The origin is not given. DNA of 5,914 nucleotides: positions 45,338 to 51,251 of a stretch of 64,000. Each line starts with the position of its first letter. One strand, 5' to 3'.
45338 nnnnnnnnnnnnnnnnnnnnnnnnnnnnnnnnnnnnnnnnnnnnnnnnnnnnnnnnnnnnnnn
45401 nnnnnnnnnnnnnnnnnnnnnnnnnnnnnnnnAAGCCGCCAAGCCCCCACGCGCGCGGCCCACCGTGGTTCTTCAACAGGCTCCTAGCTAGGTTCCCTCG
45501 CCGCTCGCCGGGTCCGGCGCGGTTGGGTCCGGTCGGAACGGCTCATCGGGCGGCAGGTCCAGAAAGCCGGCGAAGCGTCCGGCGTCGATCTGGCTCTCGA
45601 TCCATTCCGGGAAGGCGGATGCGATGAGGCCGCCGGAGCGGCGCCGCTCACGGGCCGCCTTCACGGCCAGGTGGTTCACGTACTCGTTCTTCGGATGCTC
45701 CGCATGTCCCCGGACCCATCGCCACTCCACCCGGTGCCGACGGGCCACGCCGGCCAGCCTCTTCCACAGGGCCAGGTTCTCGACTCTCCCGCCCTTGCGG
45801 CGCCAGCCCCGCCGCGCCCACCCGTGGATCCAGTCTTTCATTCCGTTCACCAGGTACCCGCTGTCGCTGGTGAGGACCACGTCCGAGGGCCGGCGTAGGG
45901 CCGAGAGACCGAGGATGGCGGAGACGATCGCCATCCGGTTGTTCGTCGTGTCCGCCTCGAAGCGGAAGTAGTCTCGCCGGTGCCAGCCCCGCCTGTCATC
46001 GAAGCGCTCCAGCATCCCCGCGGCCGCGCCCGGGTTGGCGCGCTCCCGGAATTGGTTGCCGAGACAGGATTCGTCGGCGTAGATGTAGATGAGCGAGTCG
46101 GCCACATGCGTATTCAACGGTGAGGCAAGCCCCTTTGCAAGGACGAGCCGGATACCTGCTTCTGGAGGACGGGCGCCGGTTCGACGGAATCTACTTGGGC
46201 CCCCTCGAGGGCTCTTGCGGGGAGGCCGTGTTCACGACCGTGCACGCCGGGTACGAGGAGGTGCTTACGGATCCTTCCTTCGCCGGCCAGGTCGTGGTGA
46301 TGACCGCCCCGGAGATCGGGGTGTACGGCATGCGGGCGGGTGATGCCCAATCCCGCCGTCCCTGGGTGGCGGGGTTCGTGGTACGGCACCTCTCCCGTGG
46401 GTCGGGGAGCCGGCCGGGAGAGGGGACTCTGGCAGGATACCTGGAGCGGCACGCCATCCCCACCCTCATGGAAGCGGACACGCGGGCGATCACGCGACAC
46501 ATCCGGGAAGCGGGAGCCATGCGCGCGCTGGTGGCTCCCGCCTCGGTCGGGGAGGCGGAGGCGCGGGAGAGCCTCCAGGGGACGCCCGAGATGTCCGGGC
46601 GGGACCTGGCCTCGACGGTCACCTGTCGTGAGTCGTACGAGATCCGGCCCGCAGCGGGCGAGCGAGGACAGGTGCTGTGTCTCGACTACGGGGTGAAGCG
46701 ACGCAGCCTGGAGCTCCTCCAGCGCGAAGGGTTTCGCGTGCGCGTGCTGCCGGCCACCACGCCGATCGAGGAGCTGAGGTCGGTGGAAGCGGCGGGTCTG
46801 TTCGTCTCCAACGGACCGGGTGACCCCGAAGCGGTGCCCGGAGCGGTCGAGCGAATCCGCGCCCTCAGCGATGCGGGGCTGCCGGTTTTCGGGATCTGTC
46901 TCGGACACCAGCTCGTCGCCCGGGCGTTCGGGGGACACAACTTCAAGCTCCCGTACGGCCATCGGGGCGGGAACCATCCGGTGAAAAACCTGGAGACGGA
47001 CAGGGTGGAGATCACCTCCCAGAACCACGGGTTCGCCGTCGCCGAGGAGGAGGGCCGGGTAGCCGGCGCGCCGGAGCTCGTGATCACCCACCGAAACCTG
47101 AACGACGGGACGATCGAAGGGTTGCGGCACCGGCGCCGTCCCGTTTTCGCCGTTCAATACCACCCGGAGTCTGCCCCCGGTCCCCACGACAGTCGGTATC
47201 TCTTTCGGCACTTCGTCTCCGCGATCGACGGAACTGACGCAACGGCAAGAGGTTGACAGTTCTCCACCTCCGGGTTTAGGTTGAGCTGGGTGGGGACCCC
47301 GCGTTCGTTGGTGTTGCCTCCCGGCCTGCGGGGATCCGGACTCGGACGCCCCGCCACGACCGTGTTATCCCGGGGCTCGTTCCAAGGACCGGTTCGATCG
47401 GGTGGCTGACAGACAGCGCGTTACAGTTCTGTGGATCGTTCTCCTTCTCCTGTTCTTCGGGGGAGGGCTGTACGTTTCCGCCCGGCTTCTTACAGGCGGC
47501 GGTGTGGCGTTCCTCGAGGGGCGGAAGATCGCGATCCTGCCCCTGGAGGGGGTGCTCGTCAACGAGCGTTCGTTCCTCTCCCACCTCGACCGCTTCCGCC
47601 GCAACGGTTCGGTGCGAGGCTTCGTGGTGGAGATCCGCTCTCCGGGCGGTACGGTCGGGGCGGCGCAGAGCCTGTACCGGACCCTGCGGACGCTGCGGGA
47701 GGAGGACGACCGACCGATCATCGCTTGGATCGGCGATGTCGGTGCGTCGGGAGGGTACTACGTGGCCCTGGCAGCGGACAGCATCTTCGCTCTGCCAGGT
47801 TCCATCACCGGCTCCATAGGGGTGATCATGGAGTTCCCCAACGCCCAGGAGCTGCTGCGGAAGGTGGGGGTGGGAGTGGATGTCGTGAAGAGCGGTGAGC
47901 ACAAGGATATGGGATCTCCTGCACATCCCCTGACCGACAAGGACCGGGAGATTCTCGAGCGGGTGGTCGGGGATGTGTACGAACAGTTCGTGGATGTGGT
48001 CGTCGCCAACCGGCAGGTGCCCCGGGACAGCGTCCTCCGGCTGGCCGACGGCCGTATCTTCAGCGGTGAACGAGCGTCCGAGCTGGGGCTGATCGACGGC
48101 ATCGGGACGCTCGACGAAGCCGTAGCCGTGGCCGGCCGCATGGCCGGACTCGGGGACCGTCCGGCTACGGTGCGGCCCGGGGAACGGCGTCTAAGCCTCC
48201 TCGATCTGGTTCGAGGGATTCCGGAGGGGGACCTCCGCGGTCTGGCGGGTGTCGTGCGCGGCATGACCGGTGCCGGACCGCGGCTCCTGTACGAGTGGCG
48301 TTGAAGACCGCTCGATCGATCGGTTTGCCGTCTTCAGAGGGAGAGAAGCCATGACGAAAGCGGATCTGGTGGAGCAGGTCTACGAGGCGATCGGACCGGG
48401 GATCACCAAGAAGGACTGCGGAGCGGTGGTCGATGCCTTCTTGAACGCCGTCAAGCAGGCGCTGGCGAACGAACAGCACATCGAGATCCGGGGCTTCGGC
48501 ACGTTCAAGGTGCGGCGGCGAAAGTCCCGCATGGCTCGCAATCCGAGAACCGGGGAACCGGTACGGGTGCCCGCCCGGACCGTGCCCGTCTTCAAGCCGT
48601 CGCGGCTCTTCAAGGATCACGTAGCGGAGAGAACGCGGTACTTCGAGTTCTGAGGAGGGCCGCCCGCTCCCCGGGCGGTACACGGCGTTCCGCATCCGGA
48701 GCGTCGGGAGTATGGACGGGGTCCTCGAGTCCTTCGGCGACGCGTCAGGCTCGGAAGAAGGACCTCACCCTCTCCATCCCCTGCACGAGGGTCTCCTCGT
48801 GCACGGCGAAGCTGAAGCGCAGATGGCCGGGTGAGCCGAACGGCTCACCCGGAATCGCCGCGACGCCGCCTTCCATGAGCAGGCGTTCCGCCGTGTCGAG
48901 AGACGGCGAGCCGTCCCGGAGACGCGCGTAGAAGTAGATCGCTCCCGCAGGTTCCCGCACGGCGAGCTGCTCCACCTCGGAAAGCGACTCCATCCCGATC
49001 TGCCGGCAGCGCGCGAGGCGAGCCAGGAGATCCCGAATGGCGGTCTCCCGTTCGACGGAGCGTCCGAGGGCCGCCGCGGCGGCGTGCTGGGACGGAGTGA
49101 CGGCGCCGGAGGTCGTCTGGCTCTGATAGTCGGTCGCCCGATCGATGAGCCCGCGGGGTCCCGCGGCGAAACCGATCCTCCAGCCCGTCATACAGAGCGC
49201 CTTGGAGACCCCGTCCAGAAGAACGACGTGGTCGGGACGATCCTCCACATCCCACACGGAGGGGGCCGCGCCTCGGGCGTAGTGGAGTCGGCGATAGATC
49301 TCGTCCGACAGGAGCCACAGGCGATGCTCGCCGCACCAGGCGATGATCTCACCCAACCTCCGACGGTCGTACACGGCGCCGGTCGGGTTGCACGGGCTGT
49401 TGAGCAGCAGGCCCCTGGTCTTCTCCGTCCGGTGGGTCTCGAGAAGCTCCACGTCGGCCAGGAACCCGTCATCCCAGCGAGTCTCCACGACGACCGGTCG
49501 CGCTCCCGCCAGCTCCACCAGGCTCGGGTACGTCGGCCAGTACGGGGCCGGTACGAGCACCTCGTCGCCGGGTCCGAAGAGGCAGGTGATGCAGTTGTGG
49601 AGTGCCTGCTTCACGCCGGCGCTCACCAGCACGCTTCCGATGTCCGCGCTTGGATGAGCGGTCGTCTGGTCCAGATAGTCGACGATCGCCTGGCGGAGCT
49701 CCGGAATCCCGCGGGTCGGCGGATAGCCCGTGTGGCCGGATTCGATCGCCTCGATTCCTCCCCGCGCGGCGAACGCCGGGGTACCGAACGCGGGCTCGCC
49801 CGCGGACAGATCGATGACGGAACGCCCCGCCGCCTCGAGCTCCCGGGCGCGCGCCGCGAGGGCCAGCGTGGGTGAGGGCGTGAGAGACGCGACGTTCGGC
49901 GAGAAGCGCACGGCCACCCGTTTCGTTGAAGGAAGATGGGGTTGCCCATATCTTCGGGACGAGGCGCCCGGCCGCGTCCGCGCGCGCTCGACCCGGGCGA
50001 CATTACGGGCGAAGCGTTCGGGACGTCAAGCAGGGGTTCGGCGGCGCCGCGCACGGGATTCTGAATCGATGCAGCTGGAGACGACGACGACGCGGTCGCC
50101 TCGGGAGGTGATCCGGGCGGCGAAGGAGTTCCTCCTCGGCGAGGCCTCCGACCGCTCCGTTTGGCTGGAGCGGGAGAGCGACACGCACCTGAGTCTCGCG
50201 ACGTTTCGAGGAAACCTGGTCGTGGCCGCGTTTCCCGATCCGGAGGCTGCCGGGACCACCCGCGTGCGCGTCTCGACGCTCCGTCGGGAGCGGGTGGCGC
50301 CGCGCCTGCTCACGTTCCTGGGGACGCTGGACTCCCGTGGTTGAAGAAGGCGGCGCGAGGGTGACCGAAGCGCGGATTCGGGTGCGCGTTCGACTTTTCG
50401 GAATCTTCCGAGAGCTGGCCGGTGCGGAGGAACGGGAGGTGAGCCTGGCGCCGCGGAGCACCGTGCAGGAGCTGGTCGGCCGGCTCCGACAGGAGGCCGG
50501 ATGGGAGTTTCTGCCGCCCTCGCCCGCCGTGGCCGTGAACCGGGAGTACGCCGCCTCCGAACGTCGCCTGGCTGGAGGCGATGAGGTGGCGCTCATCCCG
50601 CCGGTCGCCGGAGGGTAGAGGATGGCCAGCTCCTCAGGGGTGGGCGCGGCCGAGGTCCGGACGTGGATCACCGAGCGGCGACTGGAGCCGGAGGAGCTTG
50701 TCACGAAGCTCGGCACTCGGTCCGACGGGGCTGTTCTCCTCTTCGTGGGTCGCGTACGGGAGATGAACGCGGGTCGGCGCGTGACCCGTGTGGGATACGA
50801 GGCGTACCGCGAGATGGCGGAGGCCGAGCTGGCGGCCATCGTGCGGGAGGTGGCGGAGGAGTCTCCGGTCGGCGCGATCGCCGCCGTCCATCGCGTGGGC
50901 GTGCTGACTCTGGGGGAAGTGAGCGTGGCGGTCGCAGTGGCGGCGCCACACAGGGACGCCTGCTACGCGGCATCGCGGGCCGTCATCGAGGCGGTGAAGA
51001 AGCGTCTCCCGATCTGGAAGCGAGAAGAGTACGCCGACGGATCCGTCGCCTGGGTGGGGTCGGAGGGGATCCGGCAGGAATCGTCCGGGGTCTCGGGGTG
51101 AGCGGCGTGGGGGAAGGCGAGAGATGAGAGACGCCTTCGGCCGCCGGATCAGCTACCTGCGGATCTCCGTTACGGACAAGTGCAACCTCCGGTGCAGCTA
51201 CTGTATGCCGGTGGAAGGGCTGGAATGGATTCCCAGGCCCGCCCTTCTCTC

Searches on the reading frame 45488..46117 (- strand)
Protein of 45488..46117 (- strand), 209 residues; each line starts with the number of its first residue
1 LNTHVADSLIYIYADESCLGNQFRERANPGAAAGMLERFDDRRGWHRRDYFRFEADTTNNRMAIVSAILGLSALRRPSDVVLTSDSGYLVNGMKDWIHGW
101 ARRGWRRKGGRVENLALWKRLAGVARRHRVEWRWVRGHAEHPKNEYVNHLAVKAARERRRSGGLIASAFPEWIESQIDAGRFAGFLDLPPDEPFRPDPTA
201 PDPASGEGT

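Call 66: search_protein_families(library=pfam, proteins=[window:45488-46117:-], max_evalue=0.00001)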
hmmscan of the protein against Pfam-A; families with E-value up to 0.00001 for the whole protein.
window:45488-46117:- (209 aa): 1 family
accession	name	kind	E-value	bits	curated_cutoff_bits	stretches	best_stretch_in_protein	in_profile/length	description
PF00075.30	RNase_H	-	1.7e-28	100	25.8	1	10-155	4-140/141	RNase H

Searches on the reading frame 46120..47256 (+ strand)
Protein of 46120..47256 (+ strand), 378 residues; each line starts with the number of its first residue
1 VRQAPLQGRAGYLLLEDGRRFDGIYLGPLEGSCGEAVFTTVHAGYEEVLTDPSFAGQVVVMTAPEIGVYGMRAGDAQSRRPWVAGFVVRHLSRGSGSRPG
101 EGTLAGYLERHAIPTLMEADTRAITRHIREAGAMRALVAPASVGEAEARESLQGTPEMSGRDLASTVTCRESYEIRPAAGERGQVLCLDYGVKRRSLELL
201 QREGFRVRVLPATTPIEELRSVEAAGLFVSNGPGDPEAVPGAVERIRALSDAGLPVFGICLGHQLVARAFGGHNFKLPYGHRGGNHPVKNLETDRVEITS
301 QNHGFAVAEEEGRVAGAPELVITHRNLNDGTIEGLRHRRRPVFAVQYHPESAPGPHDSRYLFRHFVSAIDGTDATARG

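Call 66: search_protein_families(library=pfam, proteins=[window:46120-47256:+], max_evalue=0.00001)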
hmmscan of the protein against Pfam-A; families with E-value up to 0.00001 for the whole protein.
window:46120-47256:+ (378 aa): 3 families
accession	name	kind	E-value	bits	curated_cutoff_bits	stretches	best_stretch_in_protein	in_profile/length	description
PF00117.34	GATase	-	1.1e-46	159.3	22.8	1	187-367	2-189/190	Glutamine amidotransferase class-I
PF00988.28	CPSase_sm_chain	-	1.1e-37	129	27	1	13-137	1-125/126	Carbamoyl-phosphate synthase small chain, CPSase domain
PF07722.19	Peptidase_C26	-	8.5e-10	39.2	20.5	1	246-350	98-219/219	Peptidase C26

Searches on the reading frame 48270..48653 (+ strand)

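Call 66: search_protein_families(library=pfam, proteins=[window:48270-48653:+], max_evalue=0.00001)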
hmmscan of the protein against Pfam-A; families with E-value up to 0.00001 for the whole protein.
window:48270-48653:+ (127 aa): 1 family
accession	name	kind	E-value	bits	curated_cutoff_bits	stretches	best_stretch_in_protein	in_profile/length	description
PF00216.26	Bac_DNA_binding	-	2.8e-31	108.1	22.4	1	28-118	1-89/90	Bacterial DNA-binding protein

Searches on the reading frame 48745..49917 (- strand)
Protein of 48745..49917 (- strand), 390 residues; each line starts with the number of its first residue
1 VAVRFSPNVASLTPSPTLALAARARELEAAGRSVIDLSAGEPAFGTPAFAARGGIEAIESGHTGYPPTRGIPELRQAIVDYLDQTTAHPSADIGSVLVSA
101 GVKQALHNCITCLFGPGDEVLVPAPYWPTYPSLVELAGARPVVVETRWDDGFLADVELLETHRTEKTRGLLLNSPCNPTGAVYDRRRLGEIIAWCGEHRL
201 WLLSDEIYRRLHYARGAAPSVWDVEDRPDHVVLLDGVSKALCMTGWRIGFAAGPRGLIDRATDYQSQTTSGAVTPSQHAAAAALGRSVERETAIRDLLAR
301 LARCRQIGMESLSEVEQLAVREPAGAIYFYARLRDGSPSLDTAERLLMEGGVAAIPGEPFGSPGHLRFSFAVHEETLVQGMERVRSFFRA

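Call 66: search_protein_families(library=pfam, proteins=[window:48745-49917:-], max_evalue=0.00001)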
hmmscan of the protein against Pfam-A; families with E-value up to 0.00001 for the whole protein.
window:48745-49917:- (390 aa): 1 family
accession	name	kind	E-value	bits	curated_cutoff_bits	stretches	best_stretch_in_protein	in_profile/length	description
PF00155.27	Aminotran_1_2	-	2.2e-65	221.7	19.7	1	33-380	2-357/361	Aminotransferase class I and II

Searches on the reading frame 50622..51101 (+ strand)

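Call 66: search_protein_families(library=pfam, proteins=[window:50622-51101:+], max_evalue=0.00001)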
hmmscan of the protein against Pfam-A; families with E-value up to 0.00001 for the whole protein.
window:50622-51101:+ (159 aa): 1 family
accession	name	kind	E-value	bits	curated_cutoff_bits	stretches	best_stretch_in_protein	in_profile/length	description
PF02391.22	MoaE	-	1.5e-31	109.3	23.4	1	16-128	1-114/114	MoaE protein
